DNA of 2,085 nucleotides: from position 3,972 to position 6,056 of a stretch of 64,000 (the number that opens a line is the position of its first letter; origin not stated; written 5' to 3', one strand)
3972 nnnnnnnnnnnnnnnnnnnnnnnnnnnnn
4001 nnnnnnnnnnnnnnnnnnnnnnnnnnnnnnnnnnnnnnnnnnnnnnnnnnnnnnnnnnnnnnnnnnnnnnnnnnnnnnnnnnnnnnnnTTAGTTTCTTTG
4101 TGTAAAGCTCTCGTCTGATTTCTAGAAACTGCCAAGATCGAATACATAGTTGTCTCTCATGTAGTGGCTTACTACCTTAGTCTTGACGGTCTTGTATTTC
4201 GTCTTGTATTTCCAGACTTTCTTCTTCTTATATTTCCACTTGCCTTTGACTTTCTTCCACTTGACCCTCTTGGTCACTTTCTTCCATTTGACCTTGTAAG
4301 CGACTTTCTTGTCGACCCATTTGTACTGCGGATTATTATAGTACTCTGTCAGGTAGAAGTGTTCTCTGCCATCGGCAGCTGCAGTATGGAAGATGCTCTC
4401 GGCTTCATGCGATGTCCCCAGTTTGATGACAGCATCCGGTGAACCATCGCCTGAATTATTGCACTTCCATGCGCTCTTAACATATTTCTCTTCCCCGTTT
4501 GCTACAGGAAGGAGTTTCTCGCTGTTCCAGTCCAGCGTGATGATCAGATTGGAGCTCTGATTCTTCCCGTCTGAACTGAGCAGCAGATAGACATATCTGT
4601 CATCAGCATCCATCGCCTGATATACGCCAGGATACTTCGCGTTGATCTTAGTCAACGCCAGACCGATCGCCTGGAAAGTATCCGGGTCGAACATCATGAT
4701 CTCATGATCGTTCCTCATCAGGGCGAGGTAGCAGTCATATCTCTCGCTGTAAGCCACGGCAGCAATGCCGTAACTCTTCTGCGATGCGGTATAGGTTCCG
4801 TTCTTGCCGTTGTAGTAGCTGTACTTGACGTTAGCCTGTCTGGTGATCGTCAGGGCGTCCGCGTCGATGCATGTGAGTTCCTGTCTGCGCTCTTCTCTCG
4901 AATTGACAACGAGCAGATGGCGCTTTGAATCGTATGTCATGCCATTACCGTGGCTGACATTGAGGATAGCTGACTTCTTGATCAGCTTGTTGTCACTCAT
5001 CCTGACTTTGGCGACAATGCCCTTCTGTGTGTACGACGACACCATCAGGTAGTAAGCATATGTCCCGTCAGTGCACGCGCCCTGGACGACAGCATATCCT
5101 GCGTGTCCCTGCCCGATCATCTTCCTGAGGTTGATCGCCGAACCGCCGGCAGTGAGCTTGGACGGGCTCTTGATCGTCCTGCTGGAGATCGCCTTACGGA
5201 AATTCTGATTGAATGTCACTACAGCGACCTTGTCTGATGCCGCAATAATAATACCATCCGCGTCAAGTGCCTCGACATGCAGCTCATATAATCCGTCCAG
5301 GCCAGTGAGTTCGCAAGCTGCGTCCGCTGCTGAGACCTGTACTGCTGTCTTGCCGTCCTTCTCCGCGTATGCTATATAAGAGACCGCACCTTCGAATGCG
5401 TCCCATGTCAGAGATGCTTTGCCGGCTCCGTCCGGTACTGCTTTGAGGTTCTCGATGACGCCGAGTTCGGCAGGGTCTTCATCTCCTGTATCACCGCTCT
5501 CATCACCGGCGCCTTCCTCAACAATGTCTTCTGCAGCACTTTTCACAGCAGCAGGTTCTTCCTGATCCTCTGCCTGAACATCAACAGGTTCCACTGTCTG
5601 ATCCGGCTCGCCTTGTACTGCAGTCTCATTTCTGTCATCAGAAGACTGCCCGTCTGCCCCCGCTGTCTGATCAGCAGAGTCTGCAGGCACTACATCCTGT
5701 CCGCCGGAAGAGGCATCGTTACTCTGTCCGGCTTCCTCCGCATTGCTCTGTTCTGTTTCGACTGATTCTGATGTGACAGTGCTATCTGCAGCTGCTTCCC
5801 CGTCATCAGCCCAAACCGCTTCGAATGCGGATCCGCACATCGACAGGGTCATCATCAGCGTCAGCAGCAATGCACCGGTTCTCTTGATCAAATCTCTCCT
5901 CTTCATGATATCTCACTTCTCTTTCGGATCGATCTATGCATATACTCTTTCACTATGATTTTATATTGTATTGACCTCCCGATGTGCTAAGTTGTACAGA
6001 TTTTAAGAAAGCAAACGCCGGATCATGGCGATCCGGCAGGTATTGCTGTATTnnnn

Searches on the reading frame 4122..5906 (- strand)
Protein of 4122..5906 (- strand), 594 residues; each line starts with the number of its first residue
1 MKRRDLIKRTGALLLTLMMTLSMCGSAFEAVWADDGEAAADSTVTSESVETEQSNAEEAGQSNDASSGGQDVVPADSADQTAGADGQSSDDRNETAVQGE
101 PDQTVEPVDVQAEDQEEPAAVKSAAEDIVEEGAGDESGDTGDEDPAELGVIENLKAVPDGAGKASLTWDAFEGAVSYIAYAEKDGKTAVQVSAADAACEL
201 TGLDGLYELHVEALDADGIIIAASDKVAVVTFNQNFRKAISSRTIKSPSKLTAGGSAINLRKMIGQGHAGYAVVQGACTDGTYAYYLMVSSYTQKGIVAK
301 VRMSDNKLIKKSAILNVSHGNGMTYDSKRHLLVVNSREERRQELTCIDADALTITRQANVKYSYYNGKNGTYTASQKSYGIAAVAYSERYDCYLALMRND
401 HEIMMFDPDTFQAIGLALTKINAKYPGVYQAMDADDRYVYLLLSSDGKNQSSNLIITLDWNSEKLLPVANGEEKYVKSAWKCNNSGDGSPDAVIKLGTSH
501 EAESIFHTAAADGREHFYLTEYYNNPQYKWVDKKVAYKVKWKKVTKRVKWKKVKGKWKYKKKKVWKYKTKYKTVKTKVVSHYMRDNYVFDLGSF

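Call 11: search_protein_families(library=pfam, proteins=[window:4122-5906:-], max_evalue=0.00001)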
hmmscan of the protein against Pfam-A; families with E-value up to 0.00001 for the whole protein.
window:4122-5906:- (594 aa): 0 families

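Call 92: search_protein_families(library=pfam, proteins=[window:4122-5906:-], max_evalue=0.1)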
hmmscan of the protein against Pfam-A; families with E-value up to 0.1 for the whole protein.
window:4122-5906:- (594 aa): 1 family
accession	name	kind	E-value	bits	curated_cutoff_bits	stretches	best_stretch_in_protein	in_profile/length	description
PF22251.1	PFF1_TM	-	0.065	13.2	32.3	0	7-126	92-212/300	Vacuolar membrane protease, transmembrane domain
